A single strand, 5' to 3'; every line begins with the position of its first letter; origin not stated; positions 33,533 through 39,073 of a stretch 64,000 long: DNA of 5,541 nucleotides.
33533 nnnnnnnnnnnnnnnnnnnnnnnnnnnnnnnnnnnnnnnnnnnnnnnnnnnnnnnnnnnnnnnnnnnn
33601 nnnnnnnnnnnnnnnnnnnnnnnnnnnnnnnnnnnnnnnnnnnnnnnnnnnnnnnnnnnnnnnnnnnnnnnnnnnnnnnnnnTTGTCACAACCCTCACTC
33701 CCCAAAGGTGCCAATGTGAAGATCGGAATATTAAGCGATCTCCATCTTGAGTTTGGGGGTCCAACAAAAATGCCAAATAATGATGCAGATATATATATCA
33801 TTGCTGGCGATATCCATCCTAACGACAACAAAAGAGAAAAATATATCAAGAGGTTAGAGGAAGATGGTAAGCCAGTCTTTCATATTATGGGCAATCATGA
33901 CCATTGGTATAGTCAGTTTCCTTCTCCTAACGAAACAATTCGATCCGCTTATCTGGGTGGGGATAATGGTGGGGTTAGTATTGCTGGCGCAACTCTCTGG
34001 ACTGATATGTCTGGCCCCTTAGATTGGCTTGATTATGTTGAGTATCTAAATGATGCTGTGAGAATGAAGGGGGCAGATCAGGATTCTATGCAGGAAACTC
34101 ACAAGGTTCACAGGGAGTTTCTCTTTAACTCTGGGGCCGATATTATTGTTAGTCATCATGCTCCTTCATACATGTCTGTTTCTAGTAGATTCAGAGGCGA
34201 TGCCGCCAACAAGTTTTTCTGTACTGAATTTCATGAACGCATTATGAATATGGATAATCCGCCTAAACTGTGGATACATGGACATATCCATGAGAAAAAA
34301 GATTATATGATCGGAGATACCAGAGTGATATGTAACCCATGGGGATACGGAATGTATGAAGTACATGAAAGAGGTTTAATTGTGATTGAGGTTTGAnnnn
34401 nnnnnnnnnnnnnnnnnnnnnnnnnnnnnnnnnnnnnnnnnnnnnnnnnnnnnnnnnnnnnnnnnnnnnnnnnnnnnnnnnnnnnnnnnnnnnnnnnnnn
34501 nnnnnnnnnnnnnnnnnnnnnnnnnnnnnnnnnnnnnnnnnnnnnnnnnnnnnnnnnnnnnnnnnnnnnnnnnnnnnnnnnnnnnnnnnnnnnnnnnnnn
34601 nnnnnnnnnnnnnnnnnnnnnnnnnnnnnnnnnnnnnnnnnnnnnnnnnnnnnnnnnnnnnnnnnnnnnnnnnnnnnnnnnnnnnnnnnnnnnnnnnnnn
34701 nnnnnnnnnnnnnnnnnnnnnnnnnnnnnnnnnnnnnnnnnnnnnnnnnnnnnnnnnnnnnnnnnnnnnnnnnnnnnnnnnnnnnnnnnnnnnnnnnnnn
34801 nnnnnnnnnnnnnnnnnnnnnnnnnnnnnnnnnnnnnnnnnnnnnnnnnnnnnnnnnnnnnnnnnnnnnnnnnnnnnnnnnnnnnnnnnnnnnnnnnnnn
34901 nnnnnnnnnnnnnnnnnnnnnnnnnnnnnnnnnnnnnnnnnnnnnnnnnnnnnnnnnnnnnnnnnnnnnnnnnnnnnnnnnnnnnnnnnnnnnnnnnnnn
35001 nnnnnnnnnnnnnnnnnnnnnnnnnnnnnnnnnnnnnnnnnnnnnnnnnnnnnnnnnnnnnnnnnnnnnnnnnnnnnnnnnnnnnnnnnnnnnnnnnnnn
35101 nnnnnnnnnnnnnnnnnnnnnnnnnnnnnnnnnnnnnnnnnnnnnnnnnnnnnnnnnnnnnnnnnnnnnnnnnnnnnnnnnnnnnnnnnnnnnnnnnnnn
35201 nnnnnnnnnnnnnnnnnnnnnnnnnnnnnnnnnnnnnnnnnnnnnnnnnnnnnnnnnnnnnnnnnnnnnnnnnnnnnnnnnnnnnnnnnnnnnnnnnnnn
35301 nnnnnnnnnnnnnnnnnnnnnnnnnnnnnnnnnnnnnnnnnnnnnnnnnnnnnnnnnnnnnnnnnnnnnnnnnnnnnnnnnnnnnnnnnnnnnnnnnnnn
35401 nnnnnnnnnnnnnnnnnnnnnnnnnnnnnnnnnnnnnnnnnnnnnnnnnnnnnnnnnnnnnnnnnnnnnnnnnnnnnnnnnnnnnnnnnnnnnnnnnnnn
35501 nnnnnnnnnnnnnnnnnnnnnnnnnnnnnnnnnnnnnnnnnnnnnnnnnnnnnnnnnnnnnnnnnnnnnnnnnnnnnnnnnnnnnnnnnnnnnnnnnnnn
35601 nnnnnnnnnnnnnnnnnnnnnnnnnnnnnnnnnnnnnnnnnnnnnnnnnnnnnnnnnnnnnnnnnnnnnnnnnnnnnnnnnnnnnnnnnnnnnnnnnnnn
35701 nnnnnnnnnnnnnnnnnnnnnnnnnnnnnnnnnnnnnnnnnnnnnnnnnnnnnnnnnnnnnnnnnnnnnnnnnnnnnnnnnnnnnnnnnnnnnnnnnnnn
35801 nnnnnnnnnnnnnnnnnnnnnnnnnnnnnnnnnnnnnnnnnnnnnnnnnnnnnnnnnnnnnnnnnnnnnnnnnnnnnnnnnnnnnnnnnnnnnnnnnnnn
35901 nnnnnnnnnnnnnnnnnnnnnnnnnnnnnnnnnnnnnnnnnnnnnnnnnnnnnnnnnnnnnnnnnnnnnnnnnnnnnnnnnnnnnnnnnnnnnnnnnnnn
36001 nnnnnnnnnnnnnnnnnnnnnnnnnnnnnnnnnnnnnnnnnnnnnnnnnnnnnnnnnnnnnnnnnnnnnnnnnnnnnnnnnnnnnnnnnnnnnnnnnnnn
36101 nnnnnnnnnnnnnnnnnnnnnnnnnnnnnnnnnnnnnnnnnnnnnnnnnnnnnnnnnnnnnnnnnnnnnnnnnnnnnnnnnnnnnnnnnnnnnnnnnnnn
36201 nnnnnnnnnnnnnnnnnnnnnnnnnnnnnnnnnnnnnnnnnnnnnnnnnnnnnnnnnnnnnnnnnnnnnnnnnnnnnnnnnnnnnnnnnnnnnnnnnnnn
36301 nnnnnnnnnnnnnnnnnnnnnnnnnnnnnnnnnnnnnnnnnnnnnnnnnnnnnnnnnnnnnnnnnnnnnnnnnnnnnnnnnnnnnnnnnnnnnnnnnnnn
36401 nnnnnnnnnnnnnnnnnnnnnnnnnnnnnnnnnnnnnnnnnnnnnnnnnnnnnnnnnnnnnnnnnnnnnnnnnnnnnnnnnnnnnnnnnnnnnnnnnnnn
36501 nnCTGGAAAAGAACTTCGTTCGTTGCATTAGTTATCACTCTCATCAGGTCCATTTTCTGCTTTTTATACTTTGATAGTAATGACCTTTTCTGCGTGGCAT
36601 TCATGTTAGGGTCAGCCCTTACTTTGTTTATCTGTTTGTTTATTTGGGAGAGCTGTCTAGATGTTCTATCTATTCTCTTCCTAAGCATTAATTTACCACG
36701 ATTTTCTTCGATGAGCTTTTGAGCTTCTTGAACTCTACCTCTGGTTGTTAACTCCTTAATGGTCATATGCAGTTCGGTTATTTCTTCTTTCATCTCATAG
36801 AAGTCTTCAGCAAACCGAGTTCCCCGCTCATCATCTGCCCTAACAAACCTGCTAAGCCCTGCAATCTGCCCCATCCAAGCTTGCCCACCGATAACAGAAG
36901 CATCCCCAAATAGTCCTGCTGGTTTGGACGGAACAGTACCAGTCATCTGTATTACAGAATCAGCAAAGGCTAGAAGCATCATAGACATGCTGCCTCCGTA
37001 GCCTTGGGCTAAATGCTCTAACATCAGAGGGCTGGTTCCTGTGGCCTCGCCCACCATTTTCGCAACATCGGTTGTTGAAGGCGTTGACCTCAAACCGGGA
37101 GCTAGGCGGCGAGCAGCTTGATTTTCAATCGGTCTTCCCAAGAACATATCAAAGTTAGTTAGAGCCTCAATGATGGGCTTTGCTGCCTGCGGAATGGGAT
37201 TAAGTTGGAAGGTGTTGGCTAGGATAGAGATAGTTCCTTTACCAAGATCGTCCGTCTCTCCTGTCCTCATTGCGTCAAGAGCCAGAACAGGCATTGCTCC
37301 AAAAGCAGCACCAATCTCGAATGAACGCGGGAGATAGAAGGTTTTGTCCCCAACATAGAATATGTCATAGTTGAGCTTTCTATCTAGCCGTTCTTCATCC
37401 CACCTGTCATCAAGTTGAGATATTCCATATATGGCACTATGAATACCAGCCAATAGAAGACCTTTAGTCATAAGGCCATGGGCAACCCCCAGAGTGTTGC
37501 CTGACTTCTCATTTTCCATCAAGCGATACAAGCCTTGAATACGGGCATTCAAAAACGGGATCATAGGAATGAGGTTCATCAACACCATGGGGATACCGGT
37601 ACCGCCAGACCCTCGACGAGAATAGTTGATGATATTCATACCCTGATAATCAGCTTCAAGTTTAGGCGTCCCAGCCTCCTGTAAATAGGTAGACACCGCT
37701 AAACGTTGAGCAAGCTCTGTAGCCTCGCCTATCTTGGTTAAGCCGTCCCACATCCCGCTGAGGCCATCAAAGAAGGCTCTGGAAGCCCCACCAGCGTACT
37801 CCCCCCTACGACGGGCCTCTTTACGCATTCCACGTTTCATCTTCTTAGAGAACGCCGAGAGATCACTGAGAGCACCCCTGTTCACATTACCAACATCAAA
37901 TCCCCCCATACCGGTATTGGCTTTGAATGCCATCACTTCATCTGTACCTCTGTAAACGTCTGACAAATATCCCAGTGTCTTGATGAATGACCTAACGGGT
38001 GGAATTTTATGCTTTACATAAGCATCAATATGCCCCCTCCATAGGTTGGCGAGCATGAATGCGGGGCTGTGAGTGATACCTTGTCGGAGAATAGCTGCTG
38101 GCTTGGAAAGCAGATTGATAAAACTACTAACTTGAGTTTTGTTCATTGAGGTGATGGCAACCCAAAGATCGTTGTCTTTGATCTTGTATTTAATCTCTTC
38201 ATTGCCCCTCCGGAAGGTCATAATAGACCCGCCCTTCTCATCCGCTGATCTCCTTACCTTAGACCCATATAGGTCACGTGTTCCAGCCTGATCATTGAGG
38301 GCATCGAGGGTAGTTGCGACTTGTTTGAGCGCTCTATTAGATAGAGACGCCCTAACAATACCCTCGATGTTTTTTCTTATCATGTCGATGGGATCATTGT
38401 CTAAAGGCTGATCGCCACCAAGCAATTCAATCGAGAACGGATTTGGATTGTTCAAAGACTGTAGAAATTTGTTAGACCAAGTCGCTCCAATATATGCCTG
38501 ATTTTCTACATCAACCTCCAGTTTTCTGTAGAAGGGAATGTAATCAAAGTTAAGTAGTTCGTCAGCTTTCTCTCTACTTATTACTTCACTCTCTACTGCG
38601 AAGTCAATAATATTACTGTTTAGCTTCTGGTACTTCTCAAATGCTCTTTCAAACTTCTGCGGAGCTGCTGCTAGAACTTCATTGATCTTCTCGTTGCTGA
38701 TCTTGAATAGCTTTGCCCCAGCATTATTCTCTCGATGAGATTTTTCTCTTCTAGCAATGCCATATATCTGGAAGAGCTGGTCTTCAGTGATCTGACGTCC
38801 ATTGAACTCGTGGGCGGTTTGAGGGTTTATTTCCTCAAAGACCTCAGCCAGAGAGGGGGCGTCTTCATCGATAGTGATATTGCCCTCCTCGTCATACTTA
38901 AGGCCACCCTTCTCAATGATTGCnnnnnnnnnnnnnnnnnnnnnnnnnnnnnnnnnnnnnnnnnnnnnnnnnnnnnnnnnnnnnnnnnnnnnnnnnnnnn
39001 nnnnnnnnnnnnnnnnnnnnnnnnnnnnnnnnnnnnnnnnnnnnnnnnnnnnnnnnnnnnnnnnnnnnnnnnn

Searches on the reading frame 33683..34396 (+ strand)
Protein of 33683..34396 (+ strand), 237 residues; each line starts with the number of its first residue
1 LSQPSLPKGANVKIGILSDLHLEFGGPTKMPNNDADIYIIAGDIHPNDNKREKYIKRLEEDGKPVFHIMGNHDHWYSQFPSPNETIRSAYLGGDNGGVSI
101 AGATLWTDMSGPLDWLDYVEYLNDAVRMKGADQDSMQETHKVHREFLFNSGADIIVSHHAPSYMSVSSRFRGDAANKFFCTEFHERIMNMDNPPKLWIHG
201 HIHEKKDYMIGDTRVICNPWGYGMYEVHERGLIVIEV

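Call 89: search_protein_families(library=phrogs, proteins=[window:33683-34396:+], max_evalue=0.00001)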
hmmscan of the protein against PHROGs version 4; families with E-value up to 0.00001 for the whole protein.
window:33683-34396:+ (237 aa): 1 family
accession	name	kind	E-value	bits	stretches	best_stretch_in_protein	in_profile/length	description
phrog_1649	-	other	7.9e-45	153.8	1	11-227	35-276/308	metallo-phosphoesterase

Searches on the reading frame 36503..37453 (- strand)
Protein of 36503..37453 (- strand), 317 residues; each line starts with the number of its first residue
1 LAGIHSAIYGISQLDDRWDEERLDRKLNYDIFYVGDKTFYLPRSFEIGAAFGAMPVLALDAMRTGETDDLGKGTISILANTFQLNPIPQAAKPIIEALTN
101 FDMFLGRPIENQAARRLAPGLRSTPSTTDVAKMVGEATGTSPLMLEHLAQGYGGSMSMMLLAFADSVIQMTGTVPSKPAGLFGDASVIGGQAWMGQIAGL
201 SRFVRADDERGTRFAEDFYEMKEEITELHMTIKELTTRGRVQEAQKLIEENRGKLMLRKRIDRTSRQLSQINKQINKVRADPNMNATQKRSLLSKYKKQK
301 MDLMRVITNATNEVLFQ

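Call 12: search_protein_families(library=pfam, proteins=[window:36503-37453:-], max_evalue=5)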
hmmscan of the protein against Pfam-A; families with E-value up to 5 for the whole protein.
window:36503-37453:- (317 aa): 8 families
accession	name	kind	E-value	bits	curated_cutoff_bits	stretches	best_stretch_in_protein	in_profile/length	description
PF18857.6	LPD38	-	3.2e-30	106.1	27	1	15-174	1-178/189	Large polyvalent protein associated domain 38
PF11848.13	DUF3368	-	0.049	14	27.3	1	73-108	3-37/46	Domain of unknown function (DUF3368)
PF03194.20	LUC7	-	0.063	13.5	33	1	215-280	122-176/246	LUC7 N_terminus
PF10805.13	DUF2730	-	0.3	11.6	24.9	1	214-267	38-92/102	Protein of unknown function (DUF2730)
PF05304.18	DUF728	-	0.4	11.2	29.3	1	258-304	72-117/138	Protein of unknown function (DUF728)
PF10168.15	Nup88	-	0.4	8.9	24.4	1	209-312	578-677/702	Nuclear pore component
PF07303.18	Occludin_ELL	-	1.3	10.3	31.2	1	257-302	27-72/101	Occludin homology domain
PF18504.6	Csm1_N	-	1.4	9.7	26.3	1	245-289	23-64/70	Csm1 N-terminal domain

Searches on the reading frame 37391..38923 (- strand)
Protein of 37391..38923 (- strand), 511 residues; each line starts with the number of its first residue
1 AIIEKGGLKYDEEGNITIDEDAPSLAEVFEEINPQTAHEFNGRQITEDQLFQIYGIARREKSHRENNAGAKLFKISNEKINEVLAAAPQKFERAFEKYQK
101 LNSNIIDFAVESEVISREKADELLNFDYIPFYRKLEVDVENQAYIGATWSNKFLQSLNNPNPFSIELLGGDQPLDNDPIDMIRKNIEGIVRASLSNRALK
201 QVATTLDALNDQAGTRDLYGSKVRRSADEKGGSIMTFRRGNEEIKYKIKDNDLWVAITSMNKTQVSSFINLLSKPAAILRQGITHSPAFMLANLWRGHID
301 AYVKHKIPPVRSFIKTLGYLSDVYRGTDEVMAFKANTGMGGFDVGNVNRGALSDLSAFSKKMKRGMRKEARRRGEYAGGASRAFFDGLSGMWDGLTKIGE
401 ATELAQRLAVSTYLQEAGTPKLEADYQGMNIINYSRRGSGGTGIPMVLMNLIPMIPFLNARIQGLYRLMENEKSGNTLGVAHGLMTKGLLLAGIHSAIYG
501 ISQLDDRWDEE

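Call 12: search_protein_families(library=pfam, proteins=[window:37391-38923:-], max_evalue=5)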
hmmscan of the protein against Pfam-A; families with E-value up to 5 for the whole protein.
window:37391-38923:- (511 aa): 1 family
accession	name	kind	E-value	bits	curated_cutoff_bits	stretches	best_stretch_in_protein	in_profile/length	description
PF05504.16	Spore_GerAC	-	0.19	12.3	23.6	1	76-145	102-163/167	Spore germination B3/ GerAC like, C-terminal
